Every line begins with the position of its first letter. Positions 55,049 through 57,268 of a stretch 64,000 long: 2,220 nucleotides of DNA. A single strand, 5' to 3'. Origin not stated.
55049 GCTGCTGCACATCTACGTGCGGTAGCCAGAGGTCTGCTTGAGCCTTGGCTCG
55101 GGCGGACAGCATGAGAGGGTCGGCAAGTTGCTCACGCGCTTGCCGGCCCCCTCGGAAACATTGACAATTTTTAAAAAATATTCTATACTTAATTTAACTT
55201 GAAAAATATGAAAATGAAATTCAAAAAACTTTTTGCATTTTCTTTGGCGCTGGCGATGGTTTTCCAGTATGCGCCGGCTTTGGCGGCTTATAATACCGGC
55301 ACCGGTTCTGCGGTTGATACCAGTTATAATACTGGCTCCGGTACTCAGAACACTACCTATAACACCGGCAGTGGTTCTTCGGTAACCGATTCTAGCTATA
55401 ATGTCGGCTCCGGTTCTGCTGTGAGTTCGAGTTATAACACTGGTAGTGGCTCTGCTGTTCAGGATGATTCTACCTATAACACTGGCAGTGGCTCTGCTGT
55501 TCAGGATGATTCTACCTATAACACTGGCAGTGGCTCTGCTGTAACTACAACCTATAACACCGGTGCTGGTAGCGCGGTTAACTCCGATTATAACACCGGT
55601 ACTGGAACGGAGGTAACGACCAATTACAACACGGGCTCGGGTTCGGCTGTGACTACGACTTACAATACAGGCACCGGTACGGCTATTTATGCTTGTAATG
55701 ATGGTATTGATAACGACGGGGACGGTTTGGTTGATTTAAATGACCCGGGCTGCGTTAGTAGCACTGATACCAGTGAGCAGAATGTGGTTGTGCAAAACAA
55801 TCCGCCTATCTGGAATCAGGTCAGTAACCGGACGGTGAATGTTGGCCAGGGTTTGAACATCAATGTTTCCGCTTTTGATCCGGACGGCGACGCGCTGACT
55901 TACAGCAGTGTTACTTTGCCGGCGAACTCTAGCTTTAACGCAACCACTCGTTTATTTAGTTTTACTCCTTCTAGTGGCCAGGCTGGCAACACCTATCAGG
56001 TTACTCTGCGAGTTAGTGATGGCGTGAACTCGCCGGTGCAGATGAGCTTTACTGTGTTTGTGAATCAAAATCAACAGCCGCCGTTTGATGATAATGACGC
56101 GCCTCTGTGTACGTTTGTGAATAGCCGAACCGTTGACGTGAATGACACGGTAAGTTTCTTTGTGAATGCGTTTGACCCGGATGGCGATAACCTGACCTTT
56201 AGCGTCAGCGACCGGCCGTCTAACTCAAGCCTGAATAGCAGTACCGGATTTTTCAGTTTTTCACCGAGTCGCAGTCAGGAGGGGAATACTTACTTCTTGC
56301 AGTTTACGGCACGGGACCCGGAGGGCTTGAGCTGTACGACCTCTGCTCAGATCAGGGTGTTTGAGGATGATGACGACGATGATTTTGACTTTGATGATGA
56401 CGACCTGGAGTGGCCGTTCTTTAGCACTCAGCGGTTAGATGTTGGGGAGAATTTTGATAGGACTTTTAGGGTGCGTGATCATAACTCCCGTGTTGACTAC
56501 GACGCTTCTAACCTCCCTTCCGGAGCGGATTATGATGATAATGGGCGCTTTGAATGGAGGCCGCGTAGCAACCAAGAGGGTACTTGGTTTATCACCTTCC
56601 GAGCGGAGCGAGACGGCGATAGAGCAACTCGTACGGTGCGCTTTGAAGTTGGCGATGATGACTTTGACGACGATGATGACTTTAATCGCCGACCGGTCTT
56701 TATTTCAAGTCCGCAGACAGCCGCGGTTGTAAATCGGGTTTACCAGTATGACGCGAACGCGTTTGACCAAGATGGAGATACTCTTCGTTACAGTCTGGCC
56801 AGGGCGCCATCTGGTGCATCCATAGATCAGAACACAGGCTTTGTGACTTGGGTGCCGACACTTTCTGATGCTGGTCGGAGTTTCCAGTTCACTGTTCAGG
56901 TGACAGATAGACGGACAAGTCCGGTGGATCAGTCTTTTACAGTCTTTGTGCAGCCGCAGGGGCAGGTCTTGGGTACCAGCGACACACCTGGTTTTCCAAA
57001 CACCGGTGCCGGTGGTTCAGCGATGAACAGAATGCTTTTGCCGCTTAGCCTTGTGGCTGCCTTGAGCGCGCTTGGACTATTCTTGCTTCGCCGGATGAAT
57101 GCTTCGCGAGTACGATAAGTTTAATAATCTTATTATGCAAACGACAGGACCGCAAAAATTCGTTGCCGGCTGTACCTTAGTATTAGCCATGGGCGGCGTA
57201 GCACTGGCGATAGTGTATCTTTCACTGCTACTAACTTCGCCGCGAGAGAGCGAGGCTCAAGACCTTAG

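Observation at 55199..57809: Sortase substrate whose 11 N-terminal tandem repeats mimic its own C-terminal sorting motif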

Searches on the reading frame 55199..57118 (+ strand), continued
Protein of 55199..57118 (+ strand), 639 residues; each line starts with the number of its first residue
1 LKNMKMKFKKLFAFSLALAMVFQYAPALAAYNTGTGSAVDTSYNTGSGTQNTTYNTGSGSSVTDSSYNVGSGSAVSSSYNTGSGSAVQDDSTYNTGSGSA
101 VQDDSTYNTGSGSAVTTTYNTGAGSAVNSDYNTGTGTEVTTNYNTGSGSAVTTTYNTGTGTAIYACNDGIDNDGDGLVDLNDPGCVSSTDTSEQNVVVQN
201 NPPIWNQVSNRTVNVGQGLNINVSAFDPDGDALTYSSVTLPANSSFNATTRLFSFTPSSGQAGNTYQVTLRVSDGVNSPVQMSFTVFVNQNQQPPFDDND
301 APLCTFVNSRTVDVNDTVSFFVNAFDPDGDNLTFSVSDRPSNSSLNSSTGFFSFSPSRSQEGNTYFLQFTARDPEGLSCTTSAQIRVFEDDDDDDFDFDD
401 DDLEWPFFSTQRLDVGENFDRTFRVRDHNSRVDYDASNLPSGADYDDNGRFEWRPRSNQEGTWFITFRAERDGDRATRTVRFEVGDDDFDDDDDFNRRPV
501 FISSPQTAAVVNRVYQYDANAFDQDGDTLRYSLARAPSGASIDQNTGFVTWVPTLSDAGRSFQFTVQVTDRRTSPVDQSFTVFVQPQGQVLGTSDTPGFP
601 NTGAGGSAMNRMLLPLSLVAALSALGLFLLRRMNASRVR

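Call 67: fold_search(model_id=the predicted structure, library=pdb)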
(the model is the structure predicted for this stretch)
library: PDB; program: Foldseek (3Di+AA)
matches with E <= 10: 1931; with E <= 0.001: 798
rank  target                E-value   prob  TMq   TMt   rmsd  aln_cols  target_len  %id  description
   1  8d40_A                5.8e-19  1.00  0.15  0.21  48.2       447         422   18  Crystal structure of human CELSR1 EC1-4 (released 2023-08-30)
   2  5erp_B                7.6e-19  1.00  0.13  0.18  40.4       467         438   17  Crystal structure of human Desmocollin-2 ectodomain fragment EC2-5 (released 2016-06-15)
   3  7a7d_a                3.8e-18  1.00  0.14  0.16  44.1       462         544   17  Cadherin fit into cryo-ET map (released 2020-12-23)
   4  8d40_B                4.2e-18  1.00  0.14  0.20  49.6       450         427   16  Crystal structure of human CELSR1 EC1-4 (released 2023-08-30)
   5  5szq_A                5.2e-18  1.00  0.14  0.20  47.3       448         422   18  Protocadherin Gamma A4 extracellular cadherin domains 3-6 (released 2016-11-02)
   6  5erp_A                5.2e-18  1.00  0.13  0.18  40.7       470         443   16  Crystal structure of human Desmocollin-2 ectodomain fragment EC2-5 (released 2016-06-15)
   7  7cym_B                6.8e-18  1.00  0.13  0.19  42.1       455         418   16  Crystal structure of LI-Cadherin EC1-4 (released 2021-08-18)
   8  6vg4_A                9.9e-18  1.00  0.15  0.15  48.3       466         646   18  Human protocadherin 10 ectodomain (released 2020-03-11)
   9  7cym_A                1.0e-17  1.00  0.13  0.19  42.1       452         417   16  Crystal structure of LI-Cadherin EC1-4 (released 2021-08-18)
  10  6c13_A                2.3e-17  1.00  0.13  0.15  48.7       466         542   14  CryoEM structure of mouse PCDH15-4EC-LHFPL5 complex (released 2018-08-15)
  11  6e6b_A                3.6e-17  1.00  0.15  0.15  51.3       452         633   17  Crystal structure of the Protocadherin GammaB4 extracellular domain (released 2019-04-10)
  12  5k6w_A                4.5e-17  1.00  0.21  0.27  35.5       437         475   11  Sidekick-1 immunoglobulin domains 1-5 (released 2016-09-28)
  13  5iry_A                4.5e-17  1.00  0.13  0.15  41.5       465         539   13  Crystal structure of human Desmocollin-1 ectodomain (released 2016-06-22)
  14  3q2v_A                5.0e-17  1.00  0.13  0.15  41.9       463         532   14  Crystal structure of mouse E-cadherin ectodomain (released 2011-04-06)
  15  7sz8_A                5.2e-17  1.00  0.14  0.20  50.3       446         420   17  Crystal structure of human CELSR1 EC4-7 (released 2022-12-14)
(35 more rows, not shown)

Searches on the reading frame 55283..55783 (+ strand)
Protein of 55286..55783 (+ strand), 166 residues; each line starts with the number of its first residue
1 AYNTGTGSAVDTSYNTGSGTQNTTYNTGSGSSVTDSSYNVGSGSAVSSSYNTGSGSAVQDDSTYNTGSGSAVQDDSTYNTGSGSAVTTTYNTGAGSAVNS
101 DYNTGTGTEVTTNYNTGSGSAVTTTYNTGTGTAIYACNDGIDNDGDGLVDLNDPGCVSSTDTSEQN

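Call 13: find_homologous_proteins(query=window:55286-55693:+, max_evalue=0.01)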
Query seq(136 aa): 4921 candidates shared short words with the query, none scored E <= 0.01.

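Call 42: search_solved_structures(query=window:55286-55783:+, max_evalue=10)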
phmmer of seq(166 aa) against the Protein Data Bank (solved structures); distinct sequences matched with E-value up to 10: 6.
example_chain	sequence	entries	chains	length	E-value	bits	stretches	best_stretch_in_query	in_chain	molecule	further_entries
7plp_A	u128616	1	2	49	0.0005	23.5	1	131-157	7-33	Teneurin-4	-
9nb8_A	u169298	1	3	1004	0.3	14.5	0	28-96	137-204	Scavenger receptor cysteine-rich type 1 protein M130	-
9fmu_D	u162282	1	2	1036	0.31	14.5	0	28-96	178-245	Scavenger receptor cysteine-rich type 1 protein M130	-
8xmk_D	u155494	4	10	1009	0.31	14.5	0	28-96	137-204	Scavenger receptor cysteine-rich type 1 protein M130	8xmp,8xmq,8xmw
9nb5_A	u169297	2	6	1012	0.31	14.5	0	28-96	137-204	Scavenger receptor cysteine-rich type 1 protein M130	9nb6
9fhb_D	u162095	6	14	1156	0.42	14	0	28-96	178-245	Scavenger receptor cysteine-rich type 1 protein M130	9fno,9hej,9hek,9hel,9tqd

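Call 54: search_protein_families(library=ncbifam, proteins=[window:55283-55693:+], max_evalue=10)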
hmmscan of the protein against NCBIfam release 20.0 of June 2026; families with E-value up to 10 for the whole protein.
seq(137 aa): 0 families

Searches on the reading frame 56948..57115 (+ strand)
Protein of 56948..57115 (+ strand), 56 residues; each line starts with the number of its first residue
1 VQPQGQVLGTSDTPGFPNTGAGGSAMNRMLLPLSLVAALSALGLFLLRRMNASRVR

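Call 54: search_protein_families(library=ncbifam, proteins=[window:56948-57115:+], max_evalue=10)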
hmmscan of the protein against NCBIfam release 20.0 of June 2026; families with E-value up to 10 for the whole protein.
seq(56 aa): 2 families
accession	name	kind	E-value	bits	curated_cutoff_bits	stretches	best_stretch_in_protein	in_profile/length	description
NF058571.1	GVDTG_CTERM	domain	0.0086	16.4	29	1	18-49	7-43/44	GVDTG sorting domain-containing protein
TIGR04126.1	PGF_CTERM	domain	9.2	6.1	24.5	1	36-49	15-28/28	PGF-CTERM sorting domain-containing protein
